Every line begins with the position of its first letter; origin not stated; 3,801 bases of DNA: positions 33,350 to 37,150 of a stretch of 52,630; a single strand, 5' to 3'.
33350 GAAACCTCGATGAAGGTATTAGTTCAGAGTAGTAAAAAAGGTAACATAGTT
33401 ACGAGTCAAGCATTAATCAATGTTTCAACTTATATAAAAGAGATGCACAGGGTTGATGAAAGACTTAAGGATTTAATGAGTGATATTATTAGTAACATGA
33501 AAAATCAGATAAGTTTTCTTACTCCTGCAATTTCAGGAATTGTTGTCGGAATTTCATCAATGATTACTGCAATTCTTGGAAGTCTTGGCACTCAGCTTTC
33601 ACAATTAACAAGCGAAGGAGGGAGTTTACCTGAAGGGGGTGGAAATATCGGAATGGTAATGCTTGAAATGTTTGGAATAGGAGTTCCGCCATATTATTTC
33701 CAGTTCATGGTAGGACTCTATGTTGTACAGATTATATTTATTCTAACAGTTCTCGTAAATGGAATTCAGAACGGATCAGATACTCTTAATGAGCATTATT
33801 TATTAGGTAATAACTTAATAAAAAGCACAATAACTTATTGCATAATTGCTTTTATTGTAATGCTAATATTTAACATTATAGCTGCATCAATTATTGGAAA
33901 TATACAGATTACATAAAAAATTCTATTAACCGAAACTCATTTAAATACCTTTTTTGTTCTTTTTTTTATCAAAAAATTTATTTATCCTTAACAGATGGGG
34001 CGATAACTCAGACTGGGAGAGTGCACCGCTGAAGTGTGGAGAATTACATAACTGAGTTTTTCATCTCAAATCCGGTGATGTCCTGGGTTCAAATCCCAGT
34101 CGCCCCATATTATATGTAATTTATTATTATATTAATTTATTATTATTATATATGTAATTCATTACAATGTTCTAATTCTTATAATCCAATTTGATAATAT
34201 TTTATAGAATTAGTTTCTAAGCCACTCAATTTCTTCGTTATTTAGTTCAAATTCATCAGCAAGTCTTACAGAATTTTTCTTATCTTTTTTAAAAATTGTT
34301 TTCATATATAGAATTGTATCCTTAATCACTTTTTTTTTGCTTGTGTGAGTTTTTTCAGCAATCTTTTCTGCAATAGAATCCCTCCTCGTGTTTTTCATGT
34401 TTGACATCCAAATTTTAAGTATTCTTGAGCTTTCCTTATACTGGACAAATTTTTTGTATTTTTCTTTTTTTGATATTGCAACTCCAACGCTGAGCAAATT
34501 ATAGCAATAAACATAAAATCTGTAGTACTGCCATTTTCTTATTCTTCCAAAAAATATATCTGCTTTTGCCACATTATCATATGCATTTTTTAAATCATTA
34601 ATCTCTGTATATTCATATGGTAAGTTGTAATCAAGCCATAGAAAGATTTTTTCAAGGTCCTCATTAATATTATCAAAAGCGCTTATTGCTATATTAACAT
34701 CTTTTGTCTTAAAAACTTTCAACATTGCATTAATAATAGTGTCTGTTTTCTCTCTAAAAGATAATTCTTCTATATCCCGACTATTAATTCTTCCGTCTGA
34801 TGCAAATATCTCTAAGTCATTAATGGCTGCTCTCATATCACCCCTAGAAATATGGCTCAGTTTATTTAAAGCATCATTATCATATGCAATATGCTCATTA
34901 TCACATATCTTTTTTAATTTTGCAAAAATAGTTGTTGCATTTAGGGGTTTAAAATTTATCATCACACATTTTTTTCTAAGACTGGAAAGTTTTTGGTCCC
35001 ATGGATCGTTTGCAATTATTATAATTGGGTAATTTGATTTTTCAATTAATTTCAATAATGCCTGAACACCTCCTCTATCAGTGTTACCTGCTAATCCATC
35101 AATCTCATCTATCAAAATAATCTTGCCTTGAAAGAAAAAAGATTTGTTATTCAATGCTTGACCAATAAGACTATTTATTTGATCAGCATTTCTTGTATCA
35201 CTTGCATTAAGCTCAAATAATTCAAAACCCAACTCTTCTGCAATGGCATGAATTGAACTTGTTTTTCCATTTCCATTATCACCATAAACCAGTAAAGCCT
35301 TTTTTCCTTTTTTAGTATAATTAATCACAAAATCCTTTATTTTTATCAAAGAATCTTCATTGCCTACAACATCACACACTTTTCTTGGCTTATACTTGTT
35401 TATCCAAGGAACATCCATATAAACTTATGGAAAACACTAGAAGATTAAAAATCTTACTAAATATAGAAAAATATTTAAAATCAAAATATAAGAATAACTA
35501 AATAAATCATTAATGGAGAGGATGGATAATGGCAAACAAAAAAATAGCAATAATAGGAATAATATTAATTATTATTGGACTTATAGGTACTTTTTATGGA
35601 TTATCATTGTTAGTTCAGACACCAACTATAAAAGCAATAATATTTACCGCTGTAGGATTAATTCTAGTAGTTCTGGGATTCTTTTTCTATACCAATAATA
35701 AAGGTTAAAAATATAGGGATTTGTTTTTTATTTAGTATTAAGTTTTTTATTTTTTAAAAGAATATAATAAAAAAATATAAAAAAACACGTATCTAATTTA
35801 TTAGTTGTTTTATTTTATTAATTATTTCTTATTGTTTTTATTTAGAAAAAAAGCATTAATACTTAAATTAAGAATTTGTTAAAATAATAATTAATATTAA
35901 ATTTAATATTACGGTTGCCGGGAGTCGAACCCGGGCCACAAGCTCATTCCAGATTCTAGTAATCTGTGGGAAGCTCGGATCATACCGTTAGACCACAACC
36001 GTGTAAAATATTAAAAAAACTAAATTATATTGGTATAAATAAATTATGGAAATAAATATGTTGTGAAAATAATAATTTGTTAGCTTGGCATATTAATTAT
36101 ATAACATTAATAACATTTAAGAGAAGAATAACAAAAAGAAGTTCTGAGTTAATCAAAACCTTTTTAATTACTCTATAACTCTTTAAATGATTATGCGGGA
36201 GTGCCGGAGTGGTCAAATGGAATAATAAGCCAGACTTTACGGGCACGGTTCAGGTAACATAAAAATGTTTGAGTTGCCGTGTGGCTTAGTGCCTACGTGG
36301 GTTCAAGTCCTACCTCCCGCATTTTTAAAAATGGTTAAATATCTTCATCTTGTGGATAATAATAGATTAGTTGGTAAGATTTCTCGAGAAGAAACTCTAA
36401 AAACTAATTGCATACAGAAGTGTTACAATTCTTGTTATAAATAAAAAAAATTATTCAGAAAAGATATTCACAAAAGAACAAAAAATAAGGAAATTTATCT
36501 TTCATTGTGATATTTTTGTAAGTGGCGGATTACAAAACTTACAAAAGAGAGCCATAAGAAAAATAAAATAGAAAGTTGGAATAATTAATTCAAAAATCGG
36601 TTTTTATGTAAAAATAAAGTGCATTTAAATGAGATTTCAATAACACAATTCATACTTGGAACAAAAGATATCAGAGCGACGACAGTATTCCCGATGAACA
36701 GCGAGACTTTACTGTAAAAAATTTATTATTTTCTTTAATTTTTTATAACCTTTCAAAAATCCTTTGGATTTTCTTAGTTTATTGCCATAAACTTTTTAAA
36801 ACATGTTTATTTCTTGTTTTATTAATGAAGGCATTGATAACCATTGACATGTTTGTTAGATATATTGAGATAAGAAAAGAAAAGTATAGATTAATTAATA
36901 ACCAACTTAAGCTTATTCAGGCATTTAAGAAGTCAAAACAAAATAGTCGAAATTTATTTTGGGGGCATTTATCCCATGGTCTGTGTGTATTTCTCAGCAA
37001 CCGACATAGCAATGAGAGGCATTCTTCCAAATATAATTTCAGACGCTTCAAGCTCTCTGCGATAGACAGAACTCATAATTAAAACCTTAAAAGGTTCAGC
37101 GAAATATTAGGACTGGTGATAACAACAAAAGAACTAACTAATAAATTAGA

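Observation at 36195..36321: tRNA-Leu(CAG) carries two introns, including a non-canonical D-loop intron with its own bulge-helix-bulge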

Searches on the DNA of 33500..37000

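Call 6: search_rna_families(source=window, start=33500, end=37000, threshold=evalue, max_evalue=10, show_alignments=4)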
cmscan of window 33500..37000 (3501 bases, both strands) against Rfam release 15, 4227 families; matches with E-value up to 10: 8.
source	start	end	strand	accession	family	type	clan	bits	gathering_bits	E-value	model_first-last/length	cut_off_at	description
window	33997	34107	+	RF00005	tRNA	Gene; tRNA;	CL00001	50.7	29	3.5e-09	1-71/71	no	tRNA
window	35910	36002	-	RF00005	tRNA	Gene; tRNA;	CL00001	47.3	29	3.1e-08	1-71/71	no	tRNA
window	36203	36321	+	RF00005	tRNA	Gene; tRNA;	CL00001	24.2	29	0.071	1-71/71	no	tRNA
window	34067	34107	-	RF04351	Plastid-psbl-rps4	Cis-reg;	-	22.3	68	0.19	1-53/53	no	Plastid-psbl-rps4 3UTR RNA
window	33778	33851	+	RF02551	DapZ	Cis-reg;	-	20.9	56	2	1-78/78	no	ABC transporter regulator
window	34845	34913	-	RF00309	snosnR60_Z15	Gene; snRNA; snoRNA; CD-box;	CL00070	19.8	41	8.5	1-98/98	no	Small nucleolar RNA snR60/Z15/Z230/Z193/J17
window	36512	36550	-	RF03673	mir-2822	Gene; miRNA;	-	19.4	84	5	1-67/67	no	mir-2822 microRNA precursor family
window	34038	34108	-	RF04354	Plastid-ycf2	Cis-reg;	-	18.7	65.7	2.5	1-75/75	no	Plastid-ycf2 5UTR RNA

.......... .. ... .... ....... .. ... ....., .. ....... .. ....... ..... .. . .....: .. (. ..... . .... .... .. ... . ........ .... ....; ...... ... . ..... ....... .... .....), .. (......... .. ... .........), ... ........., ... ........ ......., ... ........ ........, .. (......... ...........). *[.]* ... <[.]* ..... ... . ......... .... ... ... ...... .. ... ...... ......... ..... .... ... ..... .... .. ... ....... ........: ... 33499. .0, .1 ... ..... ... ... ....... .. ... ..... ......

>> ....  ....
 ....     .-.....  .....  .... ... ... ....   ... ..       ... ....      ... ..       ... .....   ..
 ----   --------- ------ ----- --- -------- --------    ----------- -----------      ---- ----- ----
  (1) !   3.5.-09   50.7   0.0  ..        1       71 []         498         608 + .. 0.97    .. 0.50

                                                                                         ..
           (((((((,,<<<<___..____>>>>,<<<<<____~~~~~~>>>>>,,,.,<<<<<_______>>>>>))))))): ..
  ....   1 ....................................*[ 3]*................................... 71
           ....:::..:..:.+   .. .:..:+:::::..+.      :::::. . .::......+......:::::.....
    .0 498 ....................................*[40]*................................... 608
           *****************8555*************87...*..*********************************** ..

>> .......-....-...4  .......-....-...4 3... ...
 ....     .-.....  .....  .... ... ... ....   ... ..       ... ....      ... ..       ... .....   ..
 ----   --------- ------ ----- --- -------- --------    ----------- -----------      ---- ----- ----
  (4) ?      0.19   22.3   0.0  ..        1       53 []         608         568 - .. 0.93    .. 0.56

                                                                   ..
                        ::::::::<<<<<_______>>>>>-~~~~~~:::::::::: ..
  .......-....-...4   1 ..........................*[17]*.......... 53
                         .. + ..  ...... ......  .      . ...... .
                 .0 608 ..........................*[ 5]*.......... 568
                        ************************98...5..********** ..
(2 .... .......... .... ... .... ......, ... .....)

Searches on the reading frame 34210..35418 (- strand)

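Call 12: search_protein_families(library=pfam, proteins=[window:34210-35418:-], max_evalue=0.001)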
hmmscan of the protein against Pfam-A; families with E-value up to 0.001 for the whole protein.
window:34210-35418:- (402 aa): 9 families
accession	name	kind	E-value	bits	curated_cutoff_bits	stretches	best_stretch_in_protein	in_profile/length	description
PF00004.35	AAA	-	3.8e-16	60.2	21.2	1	42-142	1-114/131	ATPase family associated with various cellular activities (AAA)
PF21960.2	RCF1-5-like_lid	-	2.7e-08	34.1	27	1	167-205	2-41/43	RCF1/5-like, AAA+ ATPase lid domain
PF03215.21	Rad17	-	2.1e-05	25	23.8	1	4-91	8-99/186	Rad17 P-loop domain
PF16193.11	AAA_assoc_2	-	4e-05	24.2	34.3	1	174-212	2-40/81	AAA C-terminal domain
PF25361.1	AAA_lid_RFC1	-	9.5e-05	22.2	34.9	1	163-208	3-48/59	RFC1-like, AAA+ ATPase lid domain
PF22608.2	DNAX_ATPase_lid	-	0.00011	22.4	27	1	164-198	2-36/49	DNA polymerase III clamp loader subunit, ATPase lid domain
PF13401.12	AAA_22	-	0.00013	22.7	27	0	37-111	3-65/130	AAA domain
PF13177.12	DNA_pol3_delta2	-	0.00056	20.4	27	0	77-159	82-160/161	DNA polymerase III, delta subunit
PF07724.20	AAA_2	-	0.001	19.6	27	0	42-129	6-103/166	AAA domain (Cdc48 subfamily)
